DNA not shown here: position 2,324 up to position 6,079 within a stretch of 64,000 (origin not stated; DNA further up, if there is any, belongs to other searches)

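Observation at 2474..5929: Dockerin / beta-propeller / serpin triple fusion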

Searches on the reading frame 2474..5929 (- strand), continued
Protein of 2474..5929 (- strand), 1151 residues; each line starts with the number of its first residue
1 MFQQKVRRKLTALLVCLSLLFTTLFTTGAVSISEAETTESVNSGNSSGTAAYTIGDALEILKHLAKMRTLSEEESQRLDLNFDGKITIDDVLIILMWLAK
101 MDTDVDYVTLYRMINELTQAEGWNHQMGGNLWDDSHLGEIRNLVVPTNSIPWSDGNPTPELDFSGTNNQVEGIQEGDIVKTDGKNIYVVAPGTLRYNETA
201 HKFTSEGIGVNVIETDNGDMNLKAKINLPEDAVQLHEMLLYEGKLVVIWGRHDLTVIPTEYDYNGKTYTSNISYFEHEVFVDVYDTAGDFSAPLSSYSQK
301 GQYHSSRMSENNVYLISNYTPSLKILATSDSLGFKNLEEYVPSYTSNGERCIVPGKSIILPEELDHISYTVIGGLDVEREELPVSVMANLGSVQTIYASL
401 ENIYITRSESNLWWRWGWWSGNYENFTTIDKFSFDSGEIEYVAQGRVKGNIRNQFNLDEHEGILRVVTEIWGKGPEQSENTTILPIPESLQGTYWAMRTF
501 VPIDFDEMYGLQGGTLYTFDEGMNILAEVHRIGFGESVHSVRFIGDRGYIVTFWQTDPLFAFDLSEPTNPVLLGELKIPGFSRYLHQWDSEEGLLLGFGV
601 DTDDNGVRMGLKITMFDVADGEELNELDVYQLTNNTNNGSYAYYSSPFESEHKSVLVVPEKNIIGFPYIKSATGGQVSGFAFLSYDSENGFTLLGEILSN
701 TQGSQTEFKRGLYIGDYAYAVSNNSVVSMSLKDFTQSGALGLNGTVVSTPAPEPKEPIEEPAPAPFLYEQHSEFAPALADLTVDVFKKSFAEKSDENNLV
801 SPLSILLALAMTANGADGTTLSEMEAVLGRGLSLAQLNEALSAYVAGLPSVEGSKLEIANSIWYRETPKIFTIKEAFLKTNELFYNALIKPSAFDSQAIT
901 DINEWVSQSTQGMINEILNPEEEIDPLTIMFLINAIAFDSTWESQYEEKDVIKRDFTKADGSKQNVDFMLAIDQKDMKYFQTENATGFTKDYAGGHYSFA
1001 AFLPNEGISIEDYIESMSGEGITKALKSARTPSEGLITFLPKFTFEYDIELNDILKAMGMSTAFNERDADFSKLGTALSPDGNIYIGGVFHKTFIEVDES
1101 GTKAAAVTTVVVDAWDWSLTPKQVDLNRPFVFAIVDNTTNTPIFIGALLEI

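Call 67: search_protein_families(library=pfam, alignment_id=A3, max_evalue=0.001)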
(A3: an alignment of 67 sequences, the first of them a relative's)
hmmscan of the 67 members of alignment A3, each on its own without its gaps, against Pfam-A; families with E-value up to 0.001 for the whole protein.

A. member 1, L002:10001-12070:+ (689 aa): 1 family
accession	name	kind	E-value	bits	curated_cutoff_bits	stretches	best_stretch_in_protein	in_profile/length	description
PF09826.15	Beta_propel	-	3.3e-127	425.8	22.4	1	103-610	1-494/495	Beta propeller domain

B. families by the number of members that match (of 67 scanned): 5 families
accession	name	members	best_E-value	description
PF09826.15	Beta_propel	67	2.5e-173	Beta propeller domain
PF08309.17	LVIVD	3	0.00017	LVIVD repeat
PF09394.16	Inhibitor_I42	1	1.8e-22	Chagasin family peptidase inhibitor I42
PF11518.13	DUF3221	1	9.9e-08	Protein of unknown function (DUF3221)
PF12791.13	RsgI_N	1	7.3e-07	Anti-sigma factor N-terminus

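Call 80: find_encoding_contigs(protein=P0005, flank=10000, max_places=2)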
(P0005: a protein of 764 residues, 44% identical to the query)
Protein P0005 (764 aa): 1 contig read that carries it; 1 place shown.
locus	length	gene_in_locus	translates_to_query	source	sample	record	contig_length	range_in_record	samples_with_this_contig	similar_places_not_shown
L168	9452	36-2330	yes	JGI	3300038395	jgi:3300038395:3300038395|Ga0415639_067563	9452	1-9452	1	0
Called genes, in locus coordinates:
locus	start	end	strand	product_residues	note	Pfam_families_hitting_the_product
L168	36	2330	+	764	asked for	PF09826:Beta_propel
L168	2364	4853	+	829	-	PF09826:Beta_propel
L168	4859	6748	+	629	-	-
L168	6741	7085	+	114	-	-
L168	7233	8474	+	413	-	PF13180:PDZ_2 (faint), PF17820:PDZ_6, PF03572:Peptidase_S41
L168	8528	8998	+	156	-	PF03449:GreA_GreB_N, PF01272:GreA_GreB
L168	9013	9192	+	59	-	-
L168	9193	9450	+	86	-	?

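Call 81: find_encoding_contigs(protein=P0012, flank=10000, max_places=2)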
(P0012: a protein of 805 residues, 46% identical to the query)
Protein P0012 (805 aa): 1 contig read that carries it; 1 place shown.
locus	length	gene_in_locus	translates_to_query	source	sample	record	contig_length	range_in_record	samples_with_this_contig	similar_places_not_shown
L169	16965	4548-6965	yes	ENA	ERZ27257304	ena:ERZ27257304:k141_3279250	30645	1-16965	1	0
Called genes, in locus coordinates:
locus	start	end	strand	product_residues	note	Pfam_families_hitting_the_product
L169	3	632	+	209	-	?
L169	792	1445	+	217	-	-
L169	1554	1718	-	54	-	-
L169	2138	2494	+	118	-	PF02452:PemK_toxin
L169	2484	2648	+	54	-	PF14202:TnpW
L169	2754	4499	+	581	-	PF00239:Resolvase, PF07508:Recombinase, PF13408:Zn_ribbon_recom, PF14287:DUF4368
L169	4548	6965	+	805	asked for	PF09826:Beta_propel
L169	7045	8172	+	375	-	PF02900:LigB (weak), PF01875:Memo (weak), PF02900:LigB, PF01871:AMMECR1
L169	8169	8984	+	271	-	PF04055:Radical_SAM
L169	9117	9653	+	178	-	-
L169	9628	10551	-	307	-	PF01734:Patatin, PF19890:DUF6363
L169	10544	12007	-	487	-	PF12704:MacB_PCD, PF02687:FtsX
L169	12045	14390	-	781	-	PF07705:CARDB (faint)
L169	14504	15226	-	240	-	PF00005:ABC_tran, PF13304:AAA_21 (faint)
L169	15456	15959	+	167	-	PF11518:DUF3221 (weak)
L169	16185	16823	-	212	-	PF02659:Mntp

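Call 82: find_encoding_contigs(protein=P0022, flank=10000, max_places=2)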
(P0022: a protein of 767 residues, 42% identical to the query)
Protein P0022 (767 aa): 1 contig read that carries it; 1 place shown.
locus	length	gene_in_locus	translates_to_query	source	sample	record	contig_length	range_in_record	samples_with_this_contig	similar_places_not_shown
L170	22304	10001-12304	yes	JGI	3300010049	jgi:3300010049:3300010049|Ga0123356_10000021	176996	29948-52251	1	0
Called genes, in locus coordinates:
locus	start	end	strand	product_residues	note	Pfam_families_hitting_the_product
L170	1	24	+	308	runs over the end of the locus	PF08486:SpoIID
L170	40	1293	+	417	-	PF01134:GIDA (faint), PF03486:HI0933_like, PF13738:Pyr_redox_3 (faint), PF22780:HI0933_like_1st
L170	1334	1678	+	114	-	PF11969:DcpS_C, PF01230:HIT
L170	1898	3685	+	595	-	PF03772:Competence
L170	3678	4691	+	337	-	PF06144:DNA_pol3_delta, PF21694:DNA_pol3_delta_C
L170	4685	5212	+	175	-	PF01751:Toprim, PF13662:Toprim_4 (weak), PF13331:DUF4093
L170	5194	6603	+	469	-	PF03062:MBOAT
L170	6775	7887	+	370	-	PF16822:ALGX, PF14286:DHHW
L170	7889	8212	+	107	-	PF07085:DRTGG (weak)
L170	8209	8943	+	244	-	PF02811:PHP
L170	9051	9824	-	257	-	PF00142:Fer4_NifH, PF01656:CbiA, PF02374:ArsA_ATPase, PF06564:CBP_BcsQ (weak), PF07015:VirC1 (faint), PF09140:MipZ, PF10609:ParA, PF13614:AAA_31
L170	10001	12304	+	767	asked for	PF09826:Beta_propel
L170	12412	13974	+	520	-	PF00682:HMGL-like, PF22617:HCS_D2, PF08502:LeuA_dimer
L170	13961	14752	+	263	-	PF13489:Methyltransf_23, PF01209:Ubie_methyltran, PF02353:CMAS, PF06325:PrmA (weak), PF13649:Methyltransf_25, PF13847:Methyltransf_31, PF08241:Methyltransf_11, PF08242:Methyltransf_12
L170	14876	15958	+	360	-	PF00180:Iso_dh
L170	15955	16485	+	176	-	-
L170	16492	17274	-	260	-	PF02522:Antibiotic_NAT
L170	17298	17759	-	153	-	PF00588:SpoU_methylase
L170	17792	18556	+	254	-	PF20772:TACO1_YebC_N, PF01709:Transcrip_reg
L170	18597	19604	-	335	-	PF06723:MreB_Mbl, PF00012:HSP70, PF14450:FtsA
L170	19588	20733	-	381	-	PF01743:PolyA_pol, PF12627:PolyA_pol_RNAbd, PF13735:tRNA_NucTran2_2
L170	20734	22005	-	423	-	PF01979:Amidohydro_1, PF07969:Amidohydro_3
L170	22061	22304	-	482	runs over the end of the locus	PF00587:tRNA-synt_2b, PF03129:HGTP_anticodon, PF09180:ProRS-C_1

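Call 85: search_protein_families(library=pfam, proteins=[L168:4859-6748:+, L002:7944-8702:+], max_evalue=0.01)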
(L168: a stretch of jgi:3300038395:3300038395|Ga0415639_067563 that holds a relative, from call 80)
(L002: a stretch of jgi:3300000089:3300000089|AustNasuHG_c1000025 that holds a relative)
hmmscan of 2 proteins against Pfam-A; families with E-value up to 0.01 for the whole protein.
L168:4859-6748:+ (629 aa): 3 families
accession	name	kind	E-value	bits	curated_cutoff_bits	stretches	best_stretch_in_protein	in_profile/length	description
PF09826.15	Beta_propel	-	5.5e-63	214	22.4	2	488-612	262-352/495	Beta propeller domain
PF00404.24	Dockerin_1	-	5.4e-05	23.8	22.9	1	44-85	13-54/57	Dockerin type I domain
PF00036.39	EF-hand_1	-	0.0069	16.3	25.4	0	64-86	6-28/29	EF hand domain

L002:7944-8702:+ (252 aa): 0 families
